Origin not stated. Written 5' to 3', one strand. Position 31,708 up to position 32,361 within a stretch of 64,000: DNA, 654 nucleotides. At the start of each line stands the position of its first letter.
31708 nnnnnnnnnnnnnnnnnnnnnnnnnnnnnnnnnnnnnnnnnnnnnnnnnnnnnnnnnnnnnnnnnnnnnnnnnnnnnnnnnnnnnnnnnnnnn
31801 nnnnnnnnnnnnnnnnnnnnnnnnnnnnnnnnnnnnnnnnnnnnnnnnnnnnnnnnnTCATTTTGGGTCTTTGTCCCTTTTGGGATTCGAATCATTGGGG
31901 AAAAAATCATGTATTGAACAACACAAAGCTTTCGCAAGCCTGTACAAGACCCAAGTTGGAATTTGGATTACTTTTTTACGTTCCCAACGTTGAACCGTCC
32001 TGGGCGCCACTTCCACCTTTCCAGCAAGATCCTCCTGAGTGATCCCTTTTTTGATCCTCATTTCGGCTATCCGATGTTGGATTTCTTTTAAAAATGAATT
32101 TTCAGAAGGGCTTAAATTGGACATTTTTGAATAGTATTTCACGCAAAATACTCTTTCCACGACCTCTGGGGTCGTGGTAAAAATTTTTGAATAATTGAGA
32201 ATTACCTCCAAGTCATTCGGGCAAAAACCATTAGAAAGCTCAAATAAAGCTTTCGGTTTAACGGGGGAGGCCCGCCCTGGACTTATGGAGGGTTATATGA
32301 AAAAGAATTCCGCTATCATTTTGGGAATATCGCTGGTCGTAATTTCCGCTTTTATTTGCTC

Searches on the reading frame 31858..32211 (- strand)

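Call 6: search_protein_families(library=pfam, proteins=[window:31858-32211:-], max_evalue=0.01)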
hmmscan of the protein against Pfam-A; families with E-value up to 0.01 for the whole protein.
window:31858-32211:- (117 aa): 7 families
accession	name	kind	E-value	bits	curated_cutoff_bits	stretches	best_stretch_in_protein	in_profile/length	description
PF01381.28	HTH_3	-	4.4e-09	36.7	23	1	48-100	1-52/55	Helix-turn-helix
PF13443.12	HTH_26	-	3e-08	34.3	22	1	47-104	1-58/63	Cro/C1-type HTH DNA-binding domain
PF13560.12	HTH_31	-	6.5e-06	26.8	27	1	47-99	5-57/64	Helix-turn-helix domain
PF12844.13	HTH_19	-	0.00014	22.1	30.2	1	47-95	3-50/64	Helix-turn-helix domain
PF13413.12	HTH_25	-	0.0051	17.1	24.6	1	49-86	3-40/62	Helix-turn-helix domain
PF13022.12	HTH_Tnp_1_2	-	0.0059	17.1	27.9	1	41-80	8-50/122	Helix-turn-helix of insertion element transposase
PF13384.12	HTH_23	-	0.0096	16.2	24.6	0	47-76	9-37/50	Homeodomain-like domain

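Call 7: search_protein_families(library=padloc, proteins=[window:31858-32211:-], max_evalue=0.01)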
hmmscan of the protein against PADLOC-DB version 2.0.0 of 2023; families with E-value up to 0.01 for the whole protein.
window:31858-32211:- (117 aa): 13 families
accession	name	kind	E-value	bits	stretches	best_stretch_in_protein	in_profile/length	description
PDLC03951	RmrA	-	2.9e-06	24.5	1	46-104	11-68/400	-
PDLC03949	RmrA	-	5.2e-06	23.6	1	46-108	5-65/363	-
PDLC03952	RmrA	-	0.00025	18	1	42-109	21-86/395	-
PDLC04760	PDC-M64C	-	0.00029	19.2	1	43-78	26-61/93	-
PDLC03946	RmrA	-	0.0004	17.2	1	46-109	5-66/357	-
PDLC03956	RmrA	-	0.0007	16.7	1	44-104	9-68/399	-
PDLC03947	RmrA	-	0.00076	16.4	1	41-104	9-71/383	-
PDLC03668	Control_protein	-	0.00098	17.6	1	40-71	5-36/79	control protein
PDLC04142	capH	-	0.0014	17.6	1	44-106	7-68/103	capH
PDLC03955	RmrA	-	0.0042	14.4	1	46-106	23-81/371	-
PDLC02926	HTH_VI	-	0.008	14.4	0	44-96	2-53/92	-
PDLC04133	mad1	-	0.0081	14.4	0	56-80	5-29/60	mads_1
PDLC03944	RmrA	-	0.0094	13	0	46-104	9-66/384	-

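Call 8: search_protein_families(library=ncbifam, proteins=[window:31858-32211:-], max_evalue=0.1)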
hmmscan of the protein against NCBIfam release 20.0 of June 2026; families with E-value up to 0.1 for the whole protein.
window:31858-32211:- (117 aa): 15 families
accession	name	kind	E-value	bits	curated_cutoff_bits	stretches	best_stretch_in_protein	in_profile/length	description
NF047948.1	male_kill_WMK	equivalog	4.5e-11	42.7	300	1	38-109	157-227/300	WO male-killing family protein Wmk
NF041951.1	phage_RstR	subfamily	2.5e-07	30.9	80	1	43-113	2-71/108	RstR family transcriptional repressor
NF006015.0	PRK08154.1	subfamily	2e-06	27.2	204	1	30-111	17-97/314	anaerobic benzoate catabolism transcriptional regulator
NF007257.0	PRK09706.1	subfamily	4.6e-06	26.5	101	1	43-100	5-61/135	transcriptional repressor DicA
TIGR03830.1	CxxCG_CxxCG_HTH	subfamily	2.5e-05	24.1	61.8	1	44-83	66-105/127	type II TA system antitoxin MqsA family protein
NF040522.1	VC1465_fam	subfamily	8e-05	22.7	70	1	49-96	2-47/111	VC1465 family Xer recombination activation factor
TIGR03070.1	couple_hipB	subfamily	0.00012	22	71.65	1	44-78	3-37/58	type II toxin-antitoxin system Y4mF family antitoxin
TIGR00270.2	TIGR00270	equivalog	0.00039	20.2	110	1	37-82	69-114/159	multiprotein bridging factor aMBF1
NF003055.0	PRK03975.1-2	equivalog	0.0011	18.7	122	1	36-68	5-36/140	putative transcriptional regulator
NF009172.0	PRK12519.1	subfamily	0.0056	16.2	222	1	41-84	142-185/194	RNA polymerase sigma factor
TIGR00721.1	tfx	subfamily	0.01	15.7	60.25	1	36-81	2-46/137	Tfx family DNA-binding protein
TIGR02612.1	mob_myst_A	hypoth_equivalog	0.023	14.6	122.6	1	44-108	26-92/150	mobile mystery protein A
NF058600.1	TransRegSco1979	equivalog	0.044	12.8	350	1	46-81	11-46/280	Sco1979 family transcriptional regulator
NF033787.1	HTH_BldC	subfamily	0.079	12.8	77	0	57-78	3-24/49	BldC family transcriptional regulator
NF038310.1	lysogeny_AimR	equivalog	0.093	11.8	70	0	54-96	7-48/365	AimR family lysis-lysogeny pheromone receptor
